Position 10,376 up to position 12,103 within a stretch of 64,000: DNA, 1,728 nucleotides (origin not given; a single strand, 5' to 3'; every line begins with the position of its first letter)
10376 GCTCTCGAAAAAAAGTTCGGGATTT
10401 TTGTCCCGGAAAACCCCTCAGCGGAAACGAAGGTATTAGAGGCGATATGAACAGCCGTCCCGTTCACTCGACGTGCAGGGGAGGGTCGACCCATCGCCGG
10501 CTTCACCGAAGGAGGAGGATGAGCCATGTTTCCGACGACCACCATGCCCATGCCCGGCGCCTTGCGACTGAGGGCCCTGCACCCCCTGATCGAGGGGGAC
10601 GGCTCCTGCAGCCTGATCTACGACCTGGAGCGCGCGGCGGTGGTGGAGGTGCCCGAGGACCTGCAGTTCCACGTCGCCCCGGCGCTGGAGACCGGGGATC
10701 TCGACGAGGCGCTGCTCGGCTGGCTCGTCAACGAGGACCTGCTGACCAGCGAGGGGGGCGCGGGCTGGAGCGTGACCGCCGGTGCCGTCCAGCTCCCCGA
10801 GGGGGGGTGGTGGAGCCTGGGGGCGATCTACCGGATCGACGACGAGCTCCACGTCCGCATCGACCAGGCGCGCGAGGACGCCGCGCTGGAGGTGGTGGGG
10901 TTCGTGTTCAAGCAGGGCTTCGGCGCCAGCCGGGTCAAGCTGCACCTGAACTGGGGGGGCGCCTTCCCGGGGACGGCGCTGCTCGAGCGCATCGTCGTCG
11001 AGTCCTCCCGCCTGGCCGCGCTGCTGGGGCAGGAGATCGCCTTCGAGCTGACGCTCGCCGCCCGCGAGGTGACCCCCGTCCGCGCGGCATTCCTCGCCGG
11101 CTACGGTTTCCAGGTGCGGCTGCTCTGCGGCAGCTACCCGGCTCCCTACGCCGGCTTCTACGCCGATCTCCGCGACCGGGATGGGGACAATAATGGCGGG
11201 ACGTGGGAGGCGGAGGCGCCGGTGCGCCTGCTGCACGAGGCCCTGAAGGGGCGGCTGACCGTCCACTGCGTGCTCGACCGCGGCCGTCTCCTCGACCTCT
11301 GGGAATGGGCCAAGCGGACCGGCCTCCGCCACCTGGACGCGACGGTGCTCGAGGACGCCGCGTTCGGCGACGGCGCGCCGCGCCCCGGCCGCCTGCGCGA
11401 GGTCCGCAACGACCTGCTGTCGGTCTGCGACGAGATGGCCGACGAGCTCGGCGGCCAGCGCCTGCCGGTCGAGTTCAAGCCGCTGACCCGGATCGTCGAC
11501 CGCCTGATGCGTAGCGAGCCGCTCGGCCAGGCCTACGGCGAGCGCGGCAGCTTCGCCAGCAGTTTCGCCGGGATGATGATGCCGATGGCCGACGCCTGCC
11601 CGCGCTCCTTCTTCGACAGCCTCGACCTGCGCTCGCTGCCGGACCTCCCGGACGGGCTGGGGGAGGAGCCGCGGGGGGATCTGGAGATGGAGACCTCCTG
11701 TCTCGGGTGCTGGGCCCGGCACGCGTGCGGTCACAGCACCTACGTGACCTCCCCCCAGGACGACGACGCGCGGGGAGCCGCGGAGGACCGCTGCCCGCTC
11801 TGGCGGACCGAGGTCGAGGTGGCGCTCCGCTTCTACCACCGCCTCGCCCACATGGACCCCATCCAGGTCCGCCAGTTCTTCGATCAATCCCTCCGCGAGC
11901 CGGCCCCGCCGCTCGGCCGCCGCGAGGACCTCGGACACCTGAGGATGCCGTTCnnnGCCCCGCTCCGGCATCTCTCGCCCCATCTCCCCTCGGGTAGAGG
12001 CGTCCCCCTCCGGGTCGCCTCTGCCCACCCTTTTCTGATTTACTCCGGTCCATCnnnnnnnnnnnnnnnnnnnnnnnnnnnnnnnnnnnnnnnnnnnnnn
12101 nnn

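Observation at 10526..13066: Operon of a SPASM/twitch-like Cys-cluster protein lacking the radical-SAM motif, a SAM methyltransferase and a small polytopic membrane protein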

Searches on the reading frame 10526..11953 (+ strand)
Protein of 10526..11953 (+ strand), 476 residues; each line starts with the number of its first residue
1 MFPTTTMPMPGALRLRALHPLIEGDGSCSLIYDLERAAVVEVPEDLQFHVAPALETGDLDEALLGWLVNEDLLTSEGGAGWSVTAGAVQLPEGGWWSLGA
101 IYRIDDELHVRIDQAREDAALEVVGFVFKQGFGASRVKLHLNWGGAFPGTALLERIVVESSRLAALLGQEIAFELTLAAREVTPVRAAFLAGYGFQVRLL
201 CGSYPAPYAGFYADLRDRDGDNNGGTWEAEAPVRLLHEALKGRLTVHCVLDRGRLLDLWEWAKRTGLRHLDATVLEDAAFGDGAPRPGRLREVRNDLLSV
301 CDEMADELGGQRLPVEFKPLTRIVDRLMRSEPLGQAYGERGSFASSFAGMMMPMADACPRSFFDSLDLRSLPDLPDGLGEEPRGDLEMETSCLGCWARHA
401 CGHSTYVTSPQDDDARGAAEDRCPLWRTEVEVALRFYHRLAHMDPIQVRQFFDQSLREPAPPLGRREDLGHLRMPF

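Call 3: search_protein_families(library=pfam, proteins=[window:10526-11953:+], max_evalue=1)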
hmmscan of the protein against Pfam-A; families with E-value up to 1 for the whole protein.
window:10526-11953:+ (476 aa): 0 families

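Call 4: search_protein_families(library=ncbifam, proteins=[window:10526-11953:+], max_evalue=1)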
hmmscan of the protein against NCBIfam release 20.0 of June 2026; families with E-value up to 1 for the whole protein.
window:10526-11953:+ (476 aa): 1 family
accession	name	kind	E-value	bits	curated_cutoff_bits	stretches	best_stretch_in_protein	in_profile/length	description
TIGR03906.1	quino_hemo_SAM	equivalog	0.0072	15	453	1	388-452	397-462/467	quinohemoprotein amine dehydrogenase maturation protein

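Call 5: find_homologous_proteins(query=window:10526-11953:+, max_evalue=0.001)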
Query window:10526-11953:+ (476 aa): 274 proteins with E <= 0.001 among 8000 candidates; the best 120 are listed.
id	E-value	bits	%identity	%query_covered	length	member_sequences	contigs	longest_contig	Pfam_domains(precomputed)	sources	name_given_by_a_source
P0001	0.0e+0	1035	95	100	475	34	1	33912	-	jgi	jgi:hypothetical protein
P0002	0.0e+0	1010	93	100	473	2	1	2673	-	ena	-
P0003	2.6e-287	972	92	100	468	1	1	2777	-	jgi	jgi:hypothetical protein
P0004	1.3e-278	943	89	100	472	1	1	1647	-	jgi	jgi:hypothetical protein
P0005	9.6e-274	927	88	100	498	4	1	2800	-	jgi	jgi:hypothetical protein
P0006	1.2e-264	897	85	100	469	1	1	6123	-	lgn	-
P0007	3.7e-253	859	83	100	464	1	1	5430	-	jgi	jgi:hypothetical protein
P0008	3.1e-249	846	82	100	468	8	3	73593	-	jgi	jgi:hypothetical protein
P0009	1.6e-246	837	80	100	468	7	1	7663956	-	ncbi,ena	-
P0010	2.5e-244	830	80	100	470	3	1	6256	-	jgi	jgi:hypothetical protein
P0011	1.1e-241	821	80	100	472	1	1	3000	-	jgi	jgi:hypothetical protein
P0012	1.4e-237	808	78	100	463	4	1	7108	-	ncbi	ncbi:MAG: hypothetical protein ACJ76N_04310 [Thermoanaerobaculia bacterium]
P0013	1.6e-237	807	78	100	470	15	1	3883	-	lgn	-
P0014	2.0e-237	807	78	100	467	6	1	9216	-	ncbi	-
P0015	8.1e-237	805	77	100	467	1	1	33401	-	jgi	jgi:hypothetical protein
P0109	2.6e-167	576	62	100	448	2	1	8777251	-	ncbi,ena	-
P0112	4.9e-165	568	60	99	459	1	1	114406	-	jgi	jgi:hypothetical protein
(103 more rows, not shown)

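Call 6: search_solved_structures(query=window:10526-11953:+, max_evalue=10, show_alignments=3)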
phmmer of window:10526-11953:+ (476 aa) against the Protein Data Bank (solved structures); distinct sequences matched with E-value up to 10: 0.

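Call 12: find_encoding_contigs(protein=P0009, flank=8000, max_places=2)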
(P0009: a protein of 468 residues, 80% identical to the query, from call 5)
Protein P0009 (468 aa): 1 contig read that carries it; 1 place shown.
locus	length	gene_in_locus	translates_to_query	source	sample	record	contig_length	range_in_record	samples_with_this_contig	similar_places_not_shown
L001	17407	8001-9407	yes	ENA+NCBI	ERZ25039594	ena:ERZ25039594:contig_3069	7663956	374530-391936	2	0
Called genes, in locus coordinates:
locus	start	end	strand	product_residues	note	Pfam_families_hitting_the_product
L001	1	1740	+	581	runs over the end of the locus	-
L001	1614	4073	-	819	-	PF09586:YfhO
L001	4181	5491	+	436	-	PF01435:Peptidase_M48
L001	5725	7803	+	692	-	PF08450:SGL (faint), PF26549:Tricorn_N, PF26550:Tricorn_2nd, PF07676:PD40, PF02129:Peptidase_S15 (weak), PF20434:BD-FAE (faint), PF00326:Peptidase_S9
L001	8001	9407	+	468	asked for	-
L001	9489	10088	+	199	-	PF13489:Methyltransf_23, PF01209:Ubie_methyltran, PF13847:Methyltransf_31, PF08241:Methyltransf_11, PF08242:Methyltransf_12, PF13649:Methyltransf_25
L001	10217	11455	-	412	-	PF03600:CitMHS, PF07854:DUF1646 (faint)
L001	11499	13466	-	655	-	PF26549:Tricorn_N, PF26550:Tricorn_2nd, PF02897:Peptidase_S9_N (weak), PF26550:Tricorn_2nd, PF01738:DLH, PF20434:BD-FAE (weak), PF00326:Peptidase_S9, PF07859:Abhydrolase_3 (weak), +7 more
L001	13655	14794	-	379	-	PF07143:AttH, PF17186:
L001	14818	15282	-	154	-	-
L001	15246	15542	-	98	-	-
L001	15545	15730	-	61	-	-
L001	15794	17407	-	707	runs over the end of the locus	PF02687:FtsX, PF12704:MacB_PCD, PF02687:FtsX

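Call 13: find_encoding_contigs(protein=P0109, flank=8000, max_places=2)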
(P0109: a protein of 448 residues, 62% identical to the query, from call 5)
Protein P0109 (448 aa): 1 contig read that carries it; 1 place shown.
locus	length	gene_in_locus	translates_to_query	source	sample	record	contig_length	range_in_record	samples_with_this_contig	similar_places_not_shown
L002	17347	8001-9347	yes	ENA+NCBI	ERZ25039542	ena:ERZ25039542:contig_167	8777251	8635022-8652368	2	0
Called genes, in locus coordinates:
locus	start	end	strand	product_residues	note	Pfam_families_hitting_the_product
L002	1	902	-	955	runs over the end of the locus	PF01565:FAD_binding_4, PF02913:FAD-oxidase_C, PF13183:Fer4_8 (weak), PF13534:Fer4_17 (weak), PF02754:CCG (faint)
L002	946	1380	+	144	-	PF01575:MaoC_dehydratas (weak), PF13622:4HBT_3 (weak), PF03061:4HBT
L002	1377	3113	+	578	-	PF02776:TPP_enzyme_N, PF00205:TPP_enzyme_M, PF02775:TPP_enzyme_C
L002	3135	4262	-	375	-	PF03486:HI0933_like (weak), PF12831:FAD_oxidored (weak), PF13450:NAD_binding_8, PF01593:Amino_oxidase (weak)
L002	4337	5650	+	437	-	PF01435:Peptidase_M48, PF13371:TPR_9 (faint)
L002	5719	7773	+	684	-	PF26550:Tricorn_2nd (weak), PF26549:Tricorn_N, PF07676:PD40, PF26549:Tricorn_N, PF02129:Peptidase_S15 (faint), PF00326:Peptidase_S9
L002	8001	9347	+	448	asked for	-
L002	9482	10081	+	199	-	PF13489:Methyltransf_23, PF01209:Ubie_methyltran, PF13847:Methyltransf_31, PF08241:Methyltransf_11, PF08242:Methyltransf_12, PF13649:Methyltransf_25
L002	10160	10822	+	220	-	-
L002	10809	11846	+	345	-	PF20903:SPL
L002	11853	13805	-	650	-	PF26549:Tricorn_N, PF26550:Tricorn_2nd, PF02897:Peptidase_S9_N (weak), PF26549:Tricorn_N (weak), PF01738:DLH, PF20434:BD-FAE, PF00561:Abhydrolase_1 (weak), PF00326:Peptidase_S9, +6 more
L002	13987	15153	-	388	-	PF07143:AttH, PF17186:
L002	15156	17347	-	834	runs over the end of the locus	PF02687:FtsX, PF12704:MacB_PCD, PF02687:FtsX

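Call 14: find_encoding_contigs(protein=P0112, flank=8000, max_places=2)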
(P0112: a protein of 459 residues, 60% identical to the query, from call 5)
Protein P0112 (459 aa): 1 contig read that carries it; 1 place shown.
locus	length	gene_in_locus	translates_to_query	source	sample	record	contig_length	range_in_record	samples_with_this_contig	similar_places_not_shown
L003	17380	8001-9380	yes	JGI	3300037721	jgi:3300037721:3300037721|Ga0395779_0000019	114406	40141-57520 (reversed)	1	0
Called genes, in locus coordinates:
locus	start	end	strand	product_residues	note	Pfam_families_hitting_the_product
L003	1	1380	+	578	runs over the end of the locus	PF02776:TPP_enzyme_N, PF00205:TPP_enzyme_M, PF02775:TPP_enzyme_C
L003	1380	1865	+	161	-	PF03073:TspO_MBR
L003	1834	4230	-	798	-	PF09586:YfhO (weak)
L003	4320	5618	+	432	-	PF01435:Peptidase_M48, PF13371:TPR_9 (weak)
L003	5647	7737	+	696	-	PF26550:Tricorn_2nd (faint), PF07676:PD40, PF26549:Tricorn_N, PF02129:Peptidase_S15 (faint), PF20434:BD-FAE (faint), PF00326:Peptidase_S9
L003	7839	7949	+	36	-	-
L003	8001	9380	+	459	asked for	-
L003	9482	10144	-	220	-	PF04307:YdjM (weak)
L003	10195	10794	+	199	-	PF13489:Methyltransf_23, PF01209:Ubie_methyltran, PF13847:Methyltransf_31, PF08241:Methyltransf_11, PF08242:Methyltransf_12, PF13649:Methyltransf_25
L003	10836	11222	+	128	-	-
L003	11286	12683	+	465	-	PF09587:PGA_cap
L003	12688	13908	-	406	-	PF03600:CitMHS, PF07854:DUF1646 (faint)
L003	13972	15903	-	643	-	PF26549:Tricorn_N, PF26550:Tricorn_2nd, PF00930:DPPIV_N (weak), PF02897:Peptidase_S9_N, PF26550:Tricorn_2nd, PF01738:DLH, PF00326:Peptidase_S9, PF07859:Abhydrolase_3, +8 more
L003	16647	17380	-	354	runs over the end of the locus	PF07143:AttH, PF17186:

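Call 22: search_protein_representatives(alignment_id=A1)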
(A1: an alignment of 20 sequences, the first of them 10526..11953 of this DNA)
Query: 20 sequences, 471 profile positions. Proteins with E-value up to 0.001 (for the whole library): 232; up to 1e-10: 122; up to 1e-30: 88. The best 150 are listed.
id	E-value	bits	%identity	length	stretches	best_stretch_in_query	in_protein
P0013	4.5e-254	860.1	-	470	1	1-471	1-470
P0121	1.7e-145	502.1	-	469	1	3-464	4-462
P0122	2.6e-144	498.2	-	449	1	3-467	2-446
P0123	4.0e-140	484.4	-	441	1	3-470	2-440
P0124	2.8e-138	478.3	-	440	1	15-452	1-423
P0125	1.2e-134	466.3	-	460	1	4-448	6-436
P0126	3.5e-134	464.8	-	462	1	4-450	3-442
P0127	3.4e-132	458.2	-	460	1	5-450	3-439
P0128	1.6e-131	456.0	-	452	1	1-455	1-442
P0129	4.3e-130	451.3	-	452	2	3-333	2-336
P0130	2.1e-129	449.0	-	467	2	103-455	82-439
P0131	1.2e-125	436.6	-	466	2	153-460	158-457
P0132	1.3e-125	436.5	-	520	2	83-453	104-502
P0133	4.0e-122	425.0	-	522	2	3-405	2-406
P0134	9.8e-122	423.7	-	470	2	4-340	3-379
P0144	3.1e-97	343.0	-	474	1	6-445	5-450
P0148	4.4e-87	309.5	-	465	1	7-440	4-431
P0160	1.1e-61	225.7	-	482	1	8-451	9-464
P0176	5.2e-51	190.5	-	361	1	120-447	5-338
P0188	8.7e-41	156.8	-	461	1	16-446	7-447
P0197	5.4e-36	141.0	-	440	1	92-438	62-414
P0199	1.8e-34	136.0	-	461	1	29-450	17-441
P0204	4.9e-32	128.0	-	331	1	13-264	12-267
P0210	1.6e-29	119.7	-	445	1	12-371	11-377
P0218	2.2e-24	102.8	-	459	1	14-448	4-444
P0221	2.4e-23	99.3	-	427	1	94-442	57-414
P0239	3.2e-11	59.3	-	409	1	117-429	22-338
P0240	6.0e-11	58.4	-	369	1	117-459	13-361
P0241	9.3e-11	57.8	-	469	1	119-440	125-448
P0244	8.4e-10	54.6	-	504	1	113-445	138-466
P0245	9.2e-10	54.5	-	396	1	126-441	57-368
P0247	8.1e-09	51.4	-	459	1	31-436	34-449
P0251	1.6e-08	50.4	-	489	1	117-444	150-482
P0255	8.8e-08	48.0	-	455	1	118-438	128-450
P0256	9.7e-08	47.9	-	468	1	116-429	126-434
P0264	1.2e-06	44.3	-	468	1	120-449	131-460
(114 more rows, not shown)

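Call 23: search_protein_families(library=pfam, proteins=[P0239, P0240, P0241, P0244, P0245, P0247, P0251, P0255, P0256, P0264], max_evalue=0.01)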
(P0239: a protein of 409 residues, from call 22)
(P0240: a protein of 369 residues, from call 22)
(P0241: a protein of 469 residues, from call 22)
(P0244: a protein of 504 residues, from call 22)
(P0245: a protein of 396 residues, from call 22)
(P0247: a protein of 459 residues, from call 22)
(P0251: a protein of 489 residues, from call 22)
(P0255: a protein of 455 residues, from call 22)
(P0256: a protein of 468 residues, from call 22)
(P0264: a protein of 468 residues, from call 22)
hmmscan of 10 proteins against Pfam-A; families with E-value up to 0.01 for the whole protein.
P0239 (409 aa): 3 families
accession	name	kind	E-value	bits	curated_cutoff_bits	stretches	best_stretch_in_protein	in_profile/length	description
PF04055.27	Radical_SAM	-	2.2e-14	54.4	29.5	1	2-147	10-150/166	Radical SAM superfamily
PF13353.11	Fer4_12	-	1.6e-07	32.1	22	1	1-109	17-121/137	4Fe-4S single cluster domain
PF13186.11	SPASM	-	5.9e-07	30.1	21.5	1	236-299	1-67/67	Iron-sulfur cluster-binding domain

P0240 (369 aa): 3 families
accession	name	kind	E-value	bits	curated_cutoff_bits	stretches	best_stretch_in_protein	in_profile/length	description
PF04055.27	Radical_SAM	-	3.9e-11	43.8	29.5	1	24-140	36-148/166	Radical SAM superfamily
PF13186.11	SPASM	-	3.3e-08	34.1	21.5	1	231-292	1-67/67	Iron-sulfur cluster-binding domain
PF13353.11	Fer4_12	-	1.9e-05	25.4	22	1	13-102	33-121/137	4Fe-4S single cluster domain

P0241 (469 aa): 2 families
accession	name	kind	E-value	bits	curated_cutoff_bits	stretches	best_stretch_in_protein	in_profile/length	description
PF04055.27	Radical_SAM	-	8.6e-20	72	29.5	1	99-235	5-135/166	Radical SAM superfamily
PF13353.11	Fer4_12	-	2.9e-12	47.5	22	1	95-211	9-118/137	4Fe-4S single cluster domain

P0244 (504 aa): 3 families
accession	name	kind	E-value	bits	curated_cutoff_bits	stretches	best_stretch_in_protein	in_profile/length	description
PF04055.27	Radical_SAM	-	8.7e-21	75.2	29.5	1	111-260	1-139/166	Radical SAM superfamily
PF13353.11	Fer4_12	-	1.8e-08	35.2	22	1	115-234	13-120/137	4Fe-4S single cluster domain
PF13186.11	SPASM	-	3.9e-05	24.3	21.5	1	358-418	1-67/67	Iron-sulfur cluster-binding domain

P0245 (396 aa): 3 families
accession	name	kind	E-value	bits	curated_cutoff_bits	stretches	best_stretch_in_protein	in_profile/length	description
PF04055.27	Radical_SAM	-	9.9e-17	62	29.5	1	16-166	1-139/166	Radical SAM superfamily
PF13353.11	Fer4_12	-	3.6e-08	34.2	22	1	19-138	12-118/137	4Fe-4S single cluster domain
PF13186.11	SPASM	-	0.0023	18.6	21.5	1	264-323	1-66/67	Iron-sulfur cluster-binding domain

P0247 (459 aa): 3 families
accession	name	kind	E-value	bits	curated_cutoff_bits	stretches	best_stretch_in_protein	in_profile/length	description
PF04055.27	Radical_SAM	-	3.4e-13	50.5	29.5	1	93-237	2-139/166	Radical SAM superfamily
PF13353.11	Fer4_12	-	1.5e-09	38.7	22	1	95-222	12-133/137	4Fe-4S single cluster domain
PF13186.11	SPASM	-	9.7e-05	23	21.5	1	344-401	1-66/67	Iron-sulfur cluster-binding domain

P0251 (489 aa): 2 families
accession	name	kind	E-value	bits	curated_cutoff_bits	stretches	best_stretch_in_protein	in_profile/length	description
PF04055.27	Radical_SAM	-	3.9e-17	63.4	29.5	1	124-271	3-142/166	Radical SAM superfamily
PF13353.11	Fer4_12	-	1e-10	42.5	22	1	125-256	12-133/137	4Fe-4S single cluster domain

P0255 (455 aa): 2 families
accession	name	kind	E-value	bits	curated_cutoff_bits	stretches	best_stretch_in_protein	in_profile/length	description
PF04055.27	Radical_SAM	-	8e-23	81.9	29.5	1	101-269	3-166/166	Radical SAM superfamily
PF13353.11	Fer4_12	-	5.1e-05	24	22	1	103-173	13-79/137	4Fe-4S single cluster domain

P0256 (468 aa): 3 families
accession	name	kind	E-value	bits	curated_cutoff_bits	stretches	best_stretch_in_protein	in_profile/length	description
PF04055.27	Radical_SAM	-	6.4e-19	69.2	29.5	1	97-236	2-130/166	Radical SAM superfamily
PF13353.11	Fer4_12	-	3.3e-08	34.3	22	1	100-235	13-135/137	4Fe-4S single cluster domain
PF13186.11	SPASM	-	0.0035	18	21.5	1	342-402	1-67/67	Iron-sulfur cluster-binding domain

P0264 (468 aa): 4 families
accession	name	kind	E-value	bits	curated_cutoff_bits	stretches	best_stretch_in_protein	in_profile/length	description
PF04055.27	Radical_SAM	-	4.2e-17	63.3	29.5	1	101-242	2-135/166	Radical SAM superfamily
PF13353.11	Fer4_12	-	1.2e-09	39.1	22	1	103-235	12-134/137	4Fe-4S single cluster domain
PF13186.11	SPASM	-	0.004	17.8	21.5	1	341-401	1-67/67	Iron-sulfur cluster-binding domain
PF21982.2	RecX_HTH1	-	0.0044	17.4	26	0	266-288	17-39/40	RecX, first three-helix domain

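Call 24: predict_structure(alignment_id=A1)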
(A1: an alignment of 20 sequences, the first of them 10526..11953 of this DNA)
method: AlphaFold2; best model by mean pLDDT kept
length: 476 residues; sequences in the alignment: 20
mean_pLDDT: 58.9   pTM: 0.62
mean pLDDT of the five models: 58.9, 56.4, 49.8, 49.5, 49.0
residues with pLDDT >= 90: 83; 70-90: 112; 50-70: 71; < 50: 210
segments of 3 or more residues with pLDDT < 50: 1-42, 55-57, 73-98, 209-224, 278-281, 330-423, 455-476
pLDDT, mean of each block of 10 residues (from residue 1): 34 31 33 32 56 51 59 37 23 42 70 75 78 77 89 91 88 93 95 91 71 48 65 94 90 85 91 67 57 86 88 85 66 30 24 24 28 28 26 29 40 34 58 75 71 47 33 31
secondary structure, 60 per line:
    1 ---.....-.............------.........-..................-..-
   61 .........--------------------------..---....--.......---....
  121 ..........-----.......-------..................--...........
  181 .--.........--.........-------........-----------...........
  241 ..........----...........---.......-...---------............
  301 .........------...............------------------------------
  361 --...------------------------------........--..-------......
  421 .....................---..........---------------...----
elements in order: E4-8 H10-22 H29-37 E39-43 H44-56 H61-69 E101-104 E107-113 H117-130 E136-142 H150-167 E170-178 H184-192 E195-203 H211-218 H230-243 E244-250 H255-265 E269-275 H289-309 H318-330 H396-403 H415-441 H445-454
